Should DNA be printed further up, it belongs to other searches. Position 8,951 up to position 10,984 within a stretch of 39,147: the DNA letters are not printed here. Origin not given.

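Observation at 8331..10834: GltD-type NAD(P)H module carrying an HdrA-style ferredoxin tail and followed by its own MvhD: an apparent replacement of the hydrogenase as electron input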

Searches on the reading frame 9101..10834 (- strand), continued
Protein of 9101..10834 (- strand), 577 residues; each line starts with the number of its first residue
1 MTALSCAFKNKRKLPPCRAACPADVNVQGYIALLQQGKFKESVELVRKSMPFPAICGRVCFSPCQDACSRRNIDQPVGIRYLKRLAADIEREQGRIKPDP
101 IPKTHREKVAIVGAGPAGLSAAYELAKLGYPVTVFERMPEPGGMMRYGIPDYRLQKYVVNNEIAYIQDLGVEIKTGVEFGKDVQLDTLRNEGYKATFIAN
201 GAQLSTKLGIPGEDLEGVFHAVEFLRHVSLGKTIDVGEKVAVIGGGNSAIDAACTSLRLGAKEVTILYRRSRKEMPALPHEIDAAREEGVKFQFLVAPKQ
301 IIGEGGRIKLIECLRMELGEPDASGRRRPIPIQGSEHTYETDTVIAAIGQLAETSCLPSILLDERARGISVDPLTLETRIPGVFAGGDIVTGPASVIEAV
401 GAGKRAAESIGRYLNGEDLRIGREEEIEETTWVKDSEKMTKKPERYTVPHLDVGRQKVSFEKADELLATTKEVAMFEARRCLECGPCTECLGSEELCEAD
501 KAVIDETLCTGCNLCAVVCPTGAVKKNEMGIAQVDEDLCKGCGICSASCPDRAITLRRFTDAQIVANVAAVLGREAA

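Call 18: find_encoding_contigs(protein=P0109, flank=10000, max_places=2)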
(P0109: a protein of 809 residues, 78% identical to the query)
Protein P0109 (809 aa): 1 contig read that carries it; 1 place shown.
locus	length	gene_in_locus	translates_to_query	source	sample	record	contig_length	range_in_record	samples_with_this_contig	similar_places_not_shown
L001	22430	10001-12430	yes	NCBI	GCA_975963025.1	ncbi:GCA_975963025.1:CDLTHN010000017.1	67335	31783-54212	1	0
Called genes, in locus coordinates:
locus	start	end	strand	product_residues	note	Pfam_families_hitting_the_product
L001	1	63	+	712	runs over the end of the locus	PF00890:FAD_binding_2 (weak), PF01266:DAO (weak), PF03486:HI0933_like (faint), PF07992:Pyr_redox_2, PF12831:FAD_oxidored, PF13450:NAD_binding_8, PF14697:Fer4_21 (weak), PF02662:FlpD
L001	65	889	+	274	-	PF10418:DHODB_Fe-S_bind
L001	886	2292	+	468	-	PF14691:Fer4_20, PF01262:AlaDh_PNT_C (faint), PF00070:Pyr_redox (faint), PF01266:DAO (weak), PF01946:Thi4 (weak), PF07992:Pyr_redox_2, PF12831:FAD_oxidored (weak), PF13450:NAD_binding_8, +2 more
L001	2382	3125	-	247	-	PF05625:PAXNEB, PF23442:DUF7125 (faint)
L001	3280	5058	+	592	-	PF02812:ELFV_dehydrog_N, PF00208:ELFV_dehydrog, PF02826:2-Hacid_dh_C (faint)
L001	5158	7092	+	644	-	-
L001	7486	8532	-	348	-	PF01895:PhoU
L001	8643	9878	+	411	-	PF01597:GCV_H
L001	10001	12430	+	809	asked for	PF14691:Fer4_20, PF01946:Thi4 (weak), PF01266:DAO (weak), PF07992:Pyr_redox_2, PF13450:NAD_binding_8, PF13738:Pyr_redox_3, PF14697:Fer4_21, PF02662:FlpD, +8 more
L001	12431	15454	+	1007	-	PF07992:Pyr_redox_2, PF13187:Fer4_9, PF00037:Fer4, PF00890:FAD_binding_2, PF07992:Pyr_redox_2, PF12831:FAD_oxidored, PF13450:NAD_binding_8, PF12838:Fer4_7, +19 more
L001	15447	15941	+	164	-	PF02662:FlpD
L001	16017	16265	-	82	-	-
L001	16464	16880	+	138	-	PF02566:OsmC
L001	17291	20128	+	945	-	PF02629:CoA_binding, PF13380:CoA_binding_2, PF13607:Succ_CoA_lig, PF19045:Ligase_CoA_2, PF13549:ATP-grasp_5, PF00583:Acetyltransf_1, PF13302:Acetyltransf_3, PF13508:Acetyltransf_7 (weak)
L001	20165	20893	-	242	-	PF10609:ParA, PF01656:CbiA, PF13614:AAA_31 (faint)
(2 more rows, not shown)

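Call 19: find_encoding_contigs(protein=P0091, flank=10000, max_places=2)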
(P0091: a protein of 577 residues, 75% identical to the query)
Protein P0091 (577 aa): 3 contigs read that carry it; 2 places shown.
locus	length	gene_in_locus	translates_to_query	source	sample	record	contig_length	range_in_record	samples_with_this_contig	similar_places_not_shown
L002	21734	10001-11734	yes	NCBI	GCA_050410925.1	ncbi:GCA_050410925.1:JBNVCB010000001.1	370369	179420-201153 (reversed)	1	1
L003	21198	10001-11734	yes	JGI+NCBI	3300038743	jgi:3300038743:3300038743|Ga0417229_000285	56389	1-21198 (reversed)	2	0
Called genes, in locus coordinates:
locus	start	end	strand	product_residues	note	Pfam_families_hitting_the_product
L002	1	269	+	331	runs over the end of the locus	PF00348:polyprenyl_synt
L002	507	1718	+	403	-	PF07690:MFS_1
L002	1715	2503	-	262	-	PF01656:CbiA, PF07015:VirC1 (faint), PF09140:MipZ (weak), PF10609:ParA, PF13614:AAA_31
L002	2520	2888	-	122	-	-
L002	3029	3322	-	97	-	PF14947:HTH_45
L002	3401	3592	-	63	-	-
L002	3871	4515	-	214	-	-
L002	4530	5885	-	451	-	PF00291:PALP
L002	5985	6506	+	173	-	-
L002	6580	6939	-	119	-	-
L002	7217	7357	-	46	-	-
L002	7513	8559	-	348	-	PF04014:MazE_antitoxin, PF01895:PhoU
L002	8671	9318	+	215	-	PF01597:GCV_H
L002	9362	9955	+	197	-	PF01597:GCV_H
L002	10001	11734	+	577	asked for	PF14691:Fer4_20, PF00890:FAD_binding_2 (weak), PF01266:DAO, PF01494:FAD_binding_3 (weak), PF07992:Pyr_redox_2, PF13450:NAD_binding_8, PF13738:Pyr_redox_3, PF14697:Fer4_21, +12 more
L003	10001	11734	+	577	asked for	PF14691:Fer4_20, PF00890:FAD_binding_2 (weak), PF01266:DAO, PF01494:FAD_binding_3 (weak), PF07992:Pyr_redox_2, PF13450:NAD_binding_8, PF13738:Pyr_redox_3, PF14697:Fer4_21, +12 more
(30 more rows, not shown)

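Call 23: find_related_loci(query=window:9101-10834:-, collection=genome_contigs, flank=10000)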
Query window:9101-10834:- (577 aa) in genome_contigs; peptide patterns used: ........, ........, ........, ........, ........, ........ (x = any residue, [..] = any of these).
141 stretches matched a pattern; 85 encode a relative of the query (tblastn E <= 1e-3); the best 80 are kept; 80 distinct loci.
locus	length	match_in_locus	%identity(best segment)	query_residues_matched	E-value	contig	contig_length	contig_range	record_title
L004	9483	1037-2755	85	1-573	0e+0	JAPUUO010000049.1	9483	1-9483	MAG: Candidatus Bathyarchaeota archaeon isolate 390cm_MaxBin_5k.016 NODE_7390_length_9483_cov_92.844506, whole genome sh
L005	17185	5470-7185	83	1-572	0e+0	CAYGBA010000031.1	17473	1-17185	MAG TPA_asm: uncultured Candidatus Bathyarchaeia archaeon isolate ERP108616_co2_86 genome assembly, contig: NODE_5077_le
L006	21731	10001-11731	79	1-577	0e+0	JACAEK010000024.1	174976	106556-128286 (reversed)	MAG: Candidatus Bathyarchaeota archaeon isolate L.E.AR.33 k119_826175, whole genome shotgun sequence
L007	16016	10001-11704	76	10-577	0e+0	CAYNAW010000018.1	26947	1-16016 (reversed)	MAG TPA_asm: uncultured Candidatus Bathyarchaeia archaeon isolate binchicken_co327_101 genome assembly, contig: NODE_320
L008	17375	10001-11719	71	5-577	0e+0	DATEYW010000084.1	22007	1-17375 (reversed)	MAG TPA_asm: Candidatus Bathyarchaeia archaeon isolate SMAG_U8456 k141_882466, whole genome shotgun sequence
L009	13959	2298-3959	70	11-566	0e+0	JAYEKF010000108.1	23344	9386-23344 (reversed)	MAG: Thermoproteota archaeon isolate MAG144 MAG144_108, whole genome shotgun sequence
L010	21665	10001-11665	68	11-566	0e+0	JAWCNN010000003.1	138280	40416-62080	MAG: Candidatus Bathyarchaeia archaeon isolate JZ-2_201709_bins_178 JZ-2_201709_bins_178_scaffold_3, whole genome shotgu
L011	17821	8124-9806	65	1-566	0e+0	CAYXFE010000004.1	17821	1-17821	MAG TPA_asm: uncultured Candidatus Bathyarchaeia archaeon isolate SRP141559_co1_159 genome assembly, contig: NODE_1581_l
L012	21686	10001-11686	67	12-574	0e+0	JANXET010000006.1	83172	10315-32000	MAG: Candidatus Bathyarchaeota archaeon isolate SKYB89 NODE_6_length_83172_cov_14.013238, whole genome shotgun sequence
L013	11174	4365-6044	66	12-572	0e+0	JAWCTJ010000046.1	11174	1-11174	MAG: Candidatus Bathyarchaeia archaeon isolate JZ-2_202101_bins_72 JZ-2_202101_bins_72_scaffold_46, whole genome shotgun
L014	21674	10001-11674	66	11-571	0e+0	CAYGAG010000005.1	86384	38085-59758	MAG TPA_asm: uncultured Candidatus Bathyarchaeia archaeon isolate ERP108616_co2_98 genome assembly, contig: NODE_190_len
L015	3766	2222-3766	70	12-527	0e+0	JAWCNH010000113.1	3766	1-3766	MAG: Candidatus Bathyarchaeia archaeon isolate JZ-2_201709_bins_144 JZ-2_201709_bins_144_scaffold_113, whole genome shot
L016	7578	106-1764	68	11-566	0e+0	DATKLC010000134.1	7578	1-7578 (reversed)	MAG TPA_asm: Candidatus Krumholzibacteriaceae bacterium isolate SMAG_U14675 k141_1101308, whole genome shotgun sequence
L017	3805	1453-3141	64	9-572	0e+0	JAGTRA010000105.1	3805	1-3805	MAG: Candidatus Bathyarchaeota archaeon isolate DRTY-8_2_bin_26 DRTY-8_2_bin_26_NODE_109, whole genome shotgun sequence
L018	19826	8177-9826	66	12-568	0e+0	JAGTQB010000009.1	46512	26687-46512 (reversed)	MAG: Candidatus Bathyarchaeota archaeon isolate JZ_bin_23 JZ_bin_23_NODE_9, whole genome shotgun sequence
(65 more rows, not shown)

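Call 65: search_protein_families(library=ncbifam, proteins=[window:9101-10834:-], max_evalue=0.00001)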
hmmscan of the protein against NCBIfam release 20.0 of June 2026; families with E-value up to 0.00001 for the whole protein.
window:9101-10834:- (577 aa): 71 families (the best 25 are shown)
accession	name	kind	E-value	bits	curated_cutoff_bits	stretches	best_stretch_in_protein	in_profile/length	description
NF009410.0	PRK12771.1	subfamily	1.3e-153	512.6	516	1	10-503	43-529/566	NAD(P)-binding protein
NF009454.0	PRK12814.1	equivalog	9.6e-136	453.8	916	1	15-545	102-624/657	putative NADPH-dependent glutamate synthase small subunit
NF009414.0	PRK12778.1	equivalog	3e-125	419.2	1103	1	14-415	336-750/752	bifunctional dihydroorotate dehydrogenase B NAD binding subunit/NADPH-dependent glutamate synthase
TIGR01316.1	gltA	equivalog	3.8e-113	378.6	471.75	1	11-414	32-449/449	NADPH-dependent glutamate synthase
TIGR03315.1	Se_ygfK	equivalog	1.2e-102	344.1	835.3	1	14-550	444-934/1012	putative selenate reductase subunit YgfK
NF010590.0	PRK13984.1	equivalog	3.3e-95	319.5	946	1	17-417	198-609/611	putative oxidoreductase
TIGR01318.1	gltD_gamma_fam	subfamily_domain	3.7e-88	296.1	482.95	1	15-415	48-466/467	glutamate synthase, small subunit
NF009413.0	PRK12775.1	equivalog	2.1e-85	287.4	1895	1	15-421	339-762/1006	putative trifunctional 2-polyprenylphenol hydroxylase/glutamate synthase subunit beta/ferritin domain-containing protein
NF009408.0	PRK12769.1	equivalog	4.7e-85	286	1003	1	17-417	236-654/659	formate-dependent uric acid utilization protein AegA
NF009409.0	PRK12770.1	subfamily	4.1e-77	259.7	343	1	103-417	15-353/360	putative glutamate synthase subunit beta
NF009451.0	PRK12809.1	equivalog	1.9e-75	254.4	1154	1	16-409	218-629/639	formate-dependent uric acid utilization protein YgfT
NF009415.0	PRK12779.1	equivalog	5.1e-75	253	1519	1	18-415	211-627/944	putative bifunctional glutamate synthase subunit beta/2-polyprenylphenol hydroxylase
TIGR01317.1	GOGAT_sm_gam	subfamily_domain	4.3e-71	240.2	447.7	1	15-417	50-481/485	glutamate synthase small subunit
NF045663.1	diclust_near_Sec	equivalog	7.3e-55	186.4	530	2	12-202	15-199/759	pyridine nucleotide-disulfide oxidoreductase/dicluster-binding protein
NF040770.1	hetero_SS_HdrA2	exception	2.1e-22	79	1100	1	498-574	568-643/777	CoB-CoM heterodisulfide reductase HdrA2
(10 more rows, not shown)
